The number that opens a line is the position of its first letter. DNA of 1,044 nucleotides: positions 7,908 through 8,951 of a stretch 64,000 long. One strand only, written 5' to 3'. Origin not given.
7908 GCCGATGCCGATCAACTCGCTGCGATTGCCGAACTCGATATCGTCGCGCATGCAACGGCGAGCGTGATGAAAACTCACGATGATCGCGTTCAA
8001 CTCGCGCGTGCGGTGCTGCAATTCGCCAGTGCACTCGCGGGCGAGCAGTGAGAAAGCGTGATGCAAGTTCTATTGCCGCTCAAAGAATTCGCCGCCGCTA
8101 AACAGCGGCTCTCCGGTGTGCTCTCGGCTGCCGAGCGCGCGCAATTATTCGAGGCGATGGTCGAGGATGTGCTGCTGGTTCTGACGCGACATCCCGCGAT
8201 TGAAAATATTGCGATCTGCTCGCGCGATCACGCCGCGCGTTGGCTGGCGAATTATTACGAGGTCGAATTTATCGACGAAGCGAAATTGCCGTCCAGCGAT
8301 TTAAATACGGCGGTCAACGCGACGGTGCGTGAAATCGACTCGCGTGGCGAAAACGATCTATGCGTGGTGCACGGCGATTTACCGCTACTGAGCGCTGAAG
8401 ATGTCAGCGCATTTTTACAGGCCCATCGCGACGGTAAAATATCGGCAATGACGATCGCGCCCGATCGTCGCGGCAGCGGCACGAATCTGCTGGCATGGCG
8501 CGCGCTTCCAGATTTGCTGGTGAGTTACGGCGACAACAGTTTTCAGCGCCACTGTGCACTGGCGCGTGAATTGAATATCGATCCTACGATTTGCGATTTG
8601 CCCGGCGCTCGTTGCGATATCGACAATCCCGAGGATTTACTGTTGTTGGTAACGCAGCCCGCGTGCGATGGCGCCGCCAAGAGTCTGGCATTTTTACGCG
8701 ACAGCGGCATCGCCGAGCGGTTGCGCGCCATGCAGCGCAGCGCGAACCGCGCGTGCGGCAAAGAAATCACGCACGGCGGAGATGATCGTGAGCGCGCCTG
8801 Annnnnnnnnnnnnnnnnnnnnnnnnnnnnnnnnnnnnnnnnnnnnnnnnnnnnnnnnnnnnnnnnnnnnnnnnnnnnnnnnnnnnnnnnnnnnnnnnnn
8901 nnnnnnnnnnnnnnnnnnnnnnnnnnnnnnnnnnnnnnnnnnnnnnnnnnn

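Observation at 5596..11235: Compact F420 biosynthesis cluster in a gammaproteobacterial-type backbone, with unresolved side-chain chemistry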

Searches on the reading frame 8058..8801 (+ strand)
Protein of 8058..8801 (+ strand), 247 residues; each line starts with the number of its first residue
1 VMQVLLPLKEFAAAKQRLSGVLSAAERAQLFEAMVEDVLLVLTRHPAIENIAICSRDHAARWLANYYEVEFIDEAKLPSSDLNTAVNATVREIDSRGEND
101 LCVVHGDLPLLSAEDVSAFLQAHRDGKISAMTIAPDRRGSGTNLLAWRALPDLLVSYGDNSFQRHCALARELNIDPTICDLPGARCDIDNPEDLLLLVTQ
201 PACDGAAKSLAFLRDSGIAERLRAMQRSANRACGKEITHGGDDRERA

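Call 3: search_protein_families(library=ncbifam, proteins=[window:8058-8801:+])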
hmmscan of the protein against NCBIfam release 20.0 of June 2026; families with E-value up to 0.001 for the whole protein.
window:8058-8801:+ (247 aa): 4 families
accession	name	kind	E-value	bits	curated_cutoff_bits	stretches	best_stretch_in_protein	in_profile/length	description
TIGR03552.1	F420_cofC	equivalog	1.6e-43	148.6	105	1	4-197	2-187/196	2-phospho-L-lactate guanylyltransferase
TIGR04282.1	glyco_like_cofC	hypoth_equivalog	2.5e-05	24.2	134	1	12-194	11-189/189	TIGR04282 family arsenosugar biosynthesis glycosyltransferase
NF010936.0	PRK14356.1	equivalog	0.00019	20.5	666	1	84-139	84-139/456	bifunctional UDP-N-acetylglucosamine diphosphorylase/glucosamine-1-phosphate N-acetyltransferase GlmU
NF010940.0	PRK14360.1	equivalog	0.00027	19.6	602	1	56-131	55-127/452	bifunctional UDP-N-acetylglucosamine diphosphorylase/glucosamine-1-phosphate N-acetyltransferase GlmU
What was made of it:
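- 8058..8801 (+): cofC/fbiD, the guanylyltransferase (probable start ATG 8061). It belongs to a clade-specific lineage with Gly at the 3-PG diagnostic site, an 'AKQRL' motif and a C-terminal extension. TIGR03552 148.6 vs 105 (call 3).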

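Call 4: search_protein_families(library=pfam, proteins=[window:8058-8801:+])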
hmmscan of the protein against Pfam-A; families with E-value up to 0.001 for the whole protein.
window:8058-8801:+ (247 aa): 2 families
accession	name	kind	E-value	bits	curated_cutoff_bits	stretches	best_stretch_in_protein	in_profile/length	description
PF01983.22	CofC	-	3.3e-29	102.1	22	1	2-217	1-199/217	Guanylyl transferase CofC like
PF12804.13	NTP_transf_3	-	2e-06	28.5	27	1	34-162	26-150/160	MobA-like NTP transferase domain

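Call 17: search_solved_structures(query=window:8058-8801:+, max_evalue=0.01, show_alignments=4)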
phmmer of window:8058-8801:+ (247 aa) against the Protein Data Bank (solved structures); distinct sequences matched with E-value up to 0.01: 3.
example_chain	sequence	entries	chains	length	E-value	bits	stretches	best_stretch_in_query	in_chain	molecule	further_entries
2i5e_A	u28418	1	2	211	3.1e-16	62.8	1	2-208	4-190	Hypothetical protein MM_2497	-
6bwg_A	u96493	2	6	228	3.6e-15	59.3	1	4-196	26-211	2-phospho-L-lactate guanylyltransferase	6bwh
7p97_AAA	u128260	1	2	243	7.9e-13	51.7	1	5-194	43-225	3-phospho-D-glycerate guanylyltransferase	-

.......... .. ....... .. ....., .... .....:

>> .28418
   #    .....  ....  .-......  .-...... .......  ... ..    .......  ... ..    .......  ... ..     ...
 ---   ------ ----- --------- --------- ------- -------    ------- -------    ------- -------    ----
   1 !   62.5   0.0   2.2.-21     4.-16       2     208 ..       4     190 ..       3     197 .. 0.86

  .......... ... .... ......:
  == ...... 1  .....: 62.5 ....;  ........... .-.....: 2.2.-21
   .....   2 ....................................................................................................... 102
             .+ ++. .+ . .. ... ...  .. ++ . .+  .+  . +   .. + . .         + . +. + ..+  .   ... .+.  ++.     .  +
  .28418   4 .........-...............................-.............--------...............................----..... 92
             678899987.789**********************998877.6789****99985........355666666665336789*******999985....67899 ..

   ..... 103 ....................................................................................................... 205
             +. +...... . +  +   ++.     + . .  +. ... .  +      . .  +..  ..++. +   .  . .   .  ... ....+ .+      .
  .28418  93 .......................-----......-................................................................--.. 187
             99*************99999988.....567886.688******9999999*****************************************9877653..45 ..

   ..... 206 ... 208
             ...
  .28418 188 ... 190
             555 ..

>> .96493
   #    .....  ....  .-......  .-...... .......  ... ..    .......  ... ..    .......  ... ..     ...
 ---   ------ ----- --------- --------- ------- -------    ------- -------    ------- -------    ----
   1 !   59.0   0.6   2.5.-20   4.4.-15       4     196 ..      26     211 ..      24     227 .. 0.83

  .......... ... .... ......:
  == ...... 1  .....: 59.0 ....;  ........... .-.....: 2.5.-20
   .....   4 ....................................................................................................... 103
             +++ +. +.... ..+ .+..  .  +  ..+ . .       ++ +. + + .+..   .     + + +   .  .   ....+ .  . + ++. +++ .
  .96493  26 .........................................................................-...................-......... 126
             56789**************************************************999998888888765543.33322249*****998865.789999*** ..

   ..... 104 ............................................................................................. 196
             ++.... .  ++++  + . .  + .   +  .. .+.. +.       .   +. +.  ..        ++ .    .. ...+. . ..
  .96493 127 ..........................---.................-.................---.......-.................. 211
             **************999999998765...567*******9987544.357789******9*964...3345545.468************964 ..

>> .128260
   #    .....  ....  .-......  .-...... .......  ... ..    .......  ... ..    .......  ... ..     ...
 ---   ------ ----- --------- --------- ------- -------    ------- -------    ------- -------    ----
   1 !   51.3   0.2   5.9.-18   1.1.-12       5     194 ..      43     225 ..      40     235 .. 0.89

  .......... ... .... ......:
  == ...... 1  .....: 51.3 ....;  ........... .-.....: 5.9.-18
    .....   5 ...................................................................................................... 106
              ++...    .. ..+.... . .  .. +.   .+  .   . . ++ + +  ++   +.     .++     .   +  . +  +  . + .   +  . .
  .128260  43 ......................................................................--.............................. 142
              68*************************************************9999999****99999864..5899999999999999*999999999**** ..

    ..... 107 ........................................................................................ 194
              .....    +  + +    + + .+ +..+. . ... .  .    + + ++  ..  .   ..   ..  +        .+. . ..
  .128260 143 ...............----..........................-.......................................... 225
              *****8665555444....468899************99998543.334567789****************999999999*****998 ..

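Call 39: find_related_loci(query=A1, collection=genome_contigs, flank=10000)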
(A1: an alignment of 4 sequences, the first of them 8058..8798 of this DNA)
Query A1 (247 aa) in genome_contigs; peptide patterns used: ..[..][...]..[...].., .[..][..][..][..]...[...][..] (x = any residue, [..] = any of these).
80 stretches matched a pattern; 35 encode a relative of the query (tblastn E <= 1e-3); 35 distinct loci.
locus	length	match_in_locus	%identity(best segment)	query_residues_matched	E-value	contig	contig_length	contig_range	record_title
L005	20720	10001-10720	74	2-247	5e-118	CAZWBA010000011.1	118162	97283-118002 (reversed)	MAG TPA_asm: uncultured Verrucomicrobiaceae bacterium isolate SRP344714_co2_437 genome assembly, contig: NODE_321_length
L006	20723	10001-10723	66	1-247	3e-102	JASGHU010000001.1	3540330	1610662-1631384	MAG: Spongiibacteraceae bacterium isolate 5N210 JMF-2111-06-0005.ont.bin.210_0, whole genome shotgun sequence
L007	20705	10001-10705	61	1-235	3e-89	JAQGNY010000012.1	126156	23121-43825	MAG: Verrucomicrobiaceae bacterium isolate RYN_599 scaffold_1822123, whole genome shotgun sequence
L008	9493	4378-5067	59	5-235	1e-83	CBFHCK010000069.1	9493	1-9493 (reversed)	MAG TPA_asm: uncultured Spongiibacteraceae bacterium isolate SRR29654721_concoct_3 genome assembly, contig: ERZ27252565.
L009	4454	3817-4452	61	1-195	1e-78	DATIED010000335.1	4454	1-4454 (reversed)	MAG TPA_asm: Spongiibacteraceae bacterium isolate SMAG_U16360 k141_1961926, whole genome shotgun sequence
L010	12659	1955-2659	42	2-230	9e-50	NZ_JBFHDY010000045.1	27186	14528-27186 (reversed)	MAG: Zhongshania sp. isolate Mix_sand07.2021.05.D.49 k141_641922_length_27186_cov_28.0929, whole genome shotgun sequence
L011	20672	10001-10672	43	2-224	8e-50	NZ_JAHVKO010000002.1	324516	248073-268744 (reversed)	Microbulbifer agarilyticus strain DP4N21-6 DP4N21-6_ctg02, whole genome shotgun sequence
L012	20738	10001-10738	41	1-232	2e-49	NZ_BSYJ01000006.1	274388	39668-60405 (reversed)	Biformimicrobium ophioploci strain NKW57 Contigs06, whole genome shotgun sequence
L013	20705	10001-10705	41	2-230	2e-45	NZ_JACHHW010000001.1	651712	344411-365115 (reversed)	Zhongshania antarctica strain DSM 25701 Ga0415262_01, whole genome shotgun sequence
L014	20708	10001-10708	41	2-229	2e-44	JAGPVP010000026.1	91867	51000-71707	MAG: Zhongshania sp. isolate Lab_640_Crude_bin.4 k141_59313, whole genome shotgun sequence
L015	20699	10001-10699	39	2-226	1e-43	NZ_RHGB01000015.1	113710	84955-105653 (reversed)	Zhongshania marina strain DSW25-10 1_15, whole genome shotgun sequence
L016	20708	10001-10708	40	2-229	3e-43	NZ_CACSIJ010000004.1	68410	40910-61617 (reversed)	Zhongshania aliphaticivorans isolate BC9_2A, whole genome shotgun sequence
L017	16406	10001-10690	40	2-223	3e-43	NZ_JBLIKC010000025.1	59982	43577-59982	MAG: Zhongshania sp. isolate 3300054695_175 Ga0535665_0000342, whole genome shotgun sequence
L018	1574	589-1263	43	1-225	3e-44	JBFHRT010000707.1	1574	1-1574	MAG: Spongiibacteraceae bacterium isolate Mix_sand08.2021.06.Z.54 k141_2007963_length_1574_cov_12.1598, whole genome sho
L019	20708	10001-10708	39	2-229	1e-42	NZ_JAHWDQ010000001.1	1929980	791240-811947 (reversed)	Zhongshania aquimaris strain CAU 1632 contig1, whole genome shotgun sequence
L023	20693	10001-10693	41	2-232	4e-42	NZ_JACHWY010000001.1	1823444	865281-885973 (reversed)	Litorivivens lipolytica strain CECT 8654 Ga0372431_01, whole genome shotgun sequence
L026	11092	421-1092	39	2-225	2e-39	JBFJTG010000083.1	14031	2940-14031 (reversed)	MAG: Litorivivens sp. isolate Mix_sand19.2022.05.D.10 k141_879407_length_14031_cov_13.9691, whole genome shotgun sequenc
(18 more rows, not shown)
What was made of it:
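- On FbiB/FbiE (PEP, dehydro-F420) pathway: The one scan of genome collections was spent on CofC loci (call 39).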

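Call 44: search_protein_families(library=pfam, max_evalue=0.00001, proteins=[L013:4191-5612:+, L013:5679-6179:-, L023:13290-13733:+, L013:2836-4020:+, L013:754-1818:+, L013:1856-2764:+, L013:14420-15307:+, L013:15958-16869:+, L013:16870-17916:+, L007:13213-13926:+])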
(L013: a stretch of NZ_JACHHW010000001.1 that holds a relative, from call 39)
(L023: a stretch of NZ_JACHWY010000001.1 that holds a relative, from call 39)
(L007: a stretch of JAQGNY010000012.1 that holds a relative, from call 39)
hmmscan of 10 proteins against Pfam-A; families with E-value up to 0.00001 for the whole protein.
L013:4191-5612:+ (473 aa): 2 families
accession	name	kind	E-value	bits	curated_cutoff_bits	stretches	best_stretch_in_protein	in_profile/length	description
PF00224.27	PK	-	8.9e-112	373.8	30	1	1-327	1-328/328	Pyruvate kinase, barrel domain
PF02887.21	PK_C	-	2.1e-27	95.9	28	1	359-470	1-114/114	Pyruvate kinase, alpha/beta domain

L013:5679-6179:- (166 aa): 1 family
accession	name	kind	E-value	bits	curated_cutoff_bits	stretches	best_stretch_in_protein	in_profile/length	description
PF00042.28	Globin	-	2.8e-10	41.1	22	1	58-133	35-110/117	Globin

L023:13290-13733:+ (147 aa): 1 family
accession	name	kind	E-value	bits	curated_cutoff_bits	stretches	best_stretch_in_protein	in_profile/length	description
PF12680.13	SnoaL_2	-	5.4e-15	56.3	27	1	15-118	2-100/102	SnoaL-like domain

L013:2836-4020:+ (394 aa): 2 families
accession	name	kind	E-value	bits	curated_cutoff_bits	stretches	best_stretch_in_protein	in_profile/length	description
PF08028.16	Acyl-CoA_dh_2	-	2.9e-20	73.4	22.7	1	243-372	3-133/134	Acyl-CoA dehydrogenase, C-terminal domain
PF02771.21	Acyl-CoA_dh_N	-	2.7e-06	28.2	22.9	1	25-94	15-84/113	Acyl-CoA dehydrogenase, N-terminal domain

L013:754-1818:+ (354 aa): 2 families
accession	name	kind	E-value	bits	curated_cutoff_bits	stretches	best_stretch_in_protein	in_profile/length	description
PF19298.5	KshA_C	-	7.7e-73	245.4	23.3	1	128-329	1-207/207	3-Ketosteroid 9alpha-hydroxylase C-terminal domain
PF00355.32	Rieske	-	4.3e-21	75.1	20.3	1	27-109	2-85/88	Rieske [2Fe-2S] domain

L013:1856-2764:+ (302 aa): 2 families
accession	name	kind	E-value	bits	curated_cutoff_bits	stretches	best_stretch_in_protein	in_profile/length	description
PF00903.31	Glyoxalase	-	1.3e-20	74.4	20.6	1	147-270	2-121/121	Glyoxalase/Bleomycin resistance protein/Dioxygenase superfamily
PF22632.2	BphC_D1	-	1e-15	57.7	27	1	7-54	1-49/51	Dihydroxybiphenyl dioxygenase BphC D1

L013:14420-15307:+ (295 aa): 1 family
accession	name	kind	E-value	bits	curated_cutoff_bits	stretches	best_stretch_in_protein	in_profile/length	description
PF03547.23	Mem_trans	-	1.5e-17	63.7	25.7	1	147-288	195-342/343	Membrane transport protein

L013:15958-16869:+ (303 aa): 1 family
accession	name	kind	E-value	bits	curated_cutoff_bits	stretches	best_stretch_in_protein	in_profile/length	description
PF00701.28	DHDPS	-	3.5e-101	338.2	22.1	1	13-298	2-288/289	Dihydrodipicolinate synthetase family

L013:16870-17916:+ (348 aa): 1 family
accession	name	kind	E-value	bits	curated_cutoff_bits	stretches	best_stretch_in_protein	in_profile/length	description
PF06804.17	Lipoprotein_18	-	6.5e-18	65.2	25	1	39-340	1-316/323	NlpB/DapX lipoprotein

L007:13213-13926:+ (237 aa): 1 family
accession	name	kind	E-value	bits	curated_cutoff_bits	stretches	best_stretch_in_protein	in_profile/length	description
PF03167.25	UDG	-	1.6e-19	70.8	24.3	1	65-220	7-141/141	Uracil DNA glycosylase superfamily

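Call 48: search_protein_families(library=pfam, max_evalue=0.0001, proteins=[L013:15315-15800:-, L013:17916-18674:+, L013:18682-19419:+, L013:19988-20704:+, L011:18487-19593:-, L014:4995-5441:+, L026:4298-5068:-, L026:5322-5822:+, L011:13323-14462:-, L005:13256-14041:+])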
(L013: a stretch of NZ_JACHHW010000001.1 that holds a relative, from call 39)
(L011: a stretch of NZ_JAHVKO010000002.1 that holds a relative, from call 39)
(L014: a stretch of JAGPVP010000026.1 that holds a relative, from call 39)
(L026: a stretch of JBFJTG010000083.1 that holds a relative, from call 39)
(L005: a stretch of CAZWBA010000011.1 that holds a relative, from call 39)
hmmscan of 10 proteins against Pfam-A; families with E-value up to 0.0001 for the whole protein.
L013:15315-15800:- (161 aa): 1 family
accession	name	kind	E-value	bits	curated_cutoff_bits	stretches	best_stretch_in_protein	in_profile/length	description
PF12713.12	DUF3806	-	1.5e-21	76.4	21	1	60-144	1-86/86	Domain of unknown function (DUF3806)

L013:17916-18674:+ (252 aa): 3 families
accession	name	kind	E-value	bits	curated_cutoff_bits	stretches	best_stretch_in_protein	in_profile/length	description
PF12706.13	Lactamase_B_2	-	8.6e-26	91.2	27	1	24-205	3-195/200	Beta-lactamase superfamily domain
PF00753.33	Lactamase_B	-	1.3e-17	64.8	22.7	1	11-98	5-93/196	Metallo-beta-lactamase superfamily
PF16661.11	Lactamase_B_6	-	3.2e-05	23.8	27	1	16-97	1-90/193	Metallo-beta-lactamase superfamily domain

L013:18682-19419:+ (245 aa): 1 family
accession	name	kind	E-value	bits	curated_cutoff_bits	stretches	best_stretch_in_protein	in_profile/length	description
PF01259.24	SAICAR_synt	-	2.1e-83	280.1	20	1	13-236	2-230/233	SAICAR synthetase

L013:19988-20704:+ (239 aa): 1 family
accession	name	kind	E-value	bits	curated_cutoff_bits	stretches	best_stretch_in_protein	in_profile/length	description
PF07715.20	Plug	-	1.3e-20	74.4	23.9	1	42-145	4-107/107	TonB-dependent Receptor Plug Domain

L011:18487-19593:- (368 aa): 2 families
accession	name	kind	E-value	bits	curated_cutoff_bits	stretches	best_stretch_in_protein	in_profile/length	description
PF16113.10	ECH_2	-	5.4e-112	375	27.2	1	17-356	1-335/335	Enoyl-CoA hydratase/isomerase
PF00378.25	ECH_1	-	2.3e-23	83.3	27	1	15-207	4-189/251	Enoyl-CoA hydratase/isomerase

L014:4995-5441:+ (148 aa): 1 family
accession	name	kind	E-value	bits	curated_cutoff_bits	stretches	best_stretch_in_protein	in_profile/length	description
PF06961.18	DUF1294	-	1e-23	83.8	25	1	36-90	1-55/55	Protein of unknown function (DUF1294)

L026:4298-5068:- (256 aa): 1 family
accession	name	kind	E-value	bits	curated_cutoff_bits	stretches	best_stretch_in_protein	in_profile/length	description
PF06314.16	ADC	-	2e-33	116.3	29.8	1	4-219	8-227/238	Acetoacetate decarboxylase (ADC)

L026:5322-5822:+ (166 aa): 1 family
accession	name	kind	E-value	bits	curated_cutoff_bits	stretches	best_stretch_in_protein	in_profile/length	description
PF01242.24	PTPS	-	5.5e-13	49.4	22.4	1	11-135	2-96/121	6-pyruvoyl tetrahydropterin synthase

L011:13323-14462:- (379 aa): 4 families
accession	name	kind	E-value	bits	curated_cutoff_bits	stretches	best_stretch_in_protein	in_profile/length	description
PF08240.17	ADH_N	-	4.4e-25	88.4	23.5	1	59-169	2-104/104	Alcohol dehydrogenase GroES-like domain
PF00107.32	ADH_zinc_N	-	7.1e-25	87.9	31.8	1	207-338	1-128/129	Zinc-binding dehydrogenase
PF16912.11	Glu_dehyd_C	-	1.5e-06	28.3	34.9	1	176-363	4-200/211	Glucose dehydrogenase C-terminus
PF13602.12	ADH_zinc_N_2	-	4.2e-05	24.9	27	1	241-373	2-132/134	Zinc-binding dehydrogenase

L005:13256-14041:+ (261 aa): 1 family
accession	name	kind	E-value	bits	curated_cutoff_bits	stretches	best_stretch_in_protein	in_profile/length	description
PF04116.19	FA_hydroxylase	-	3e-18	67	31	1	104-244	2-132/132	Fatty acid hydroxylase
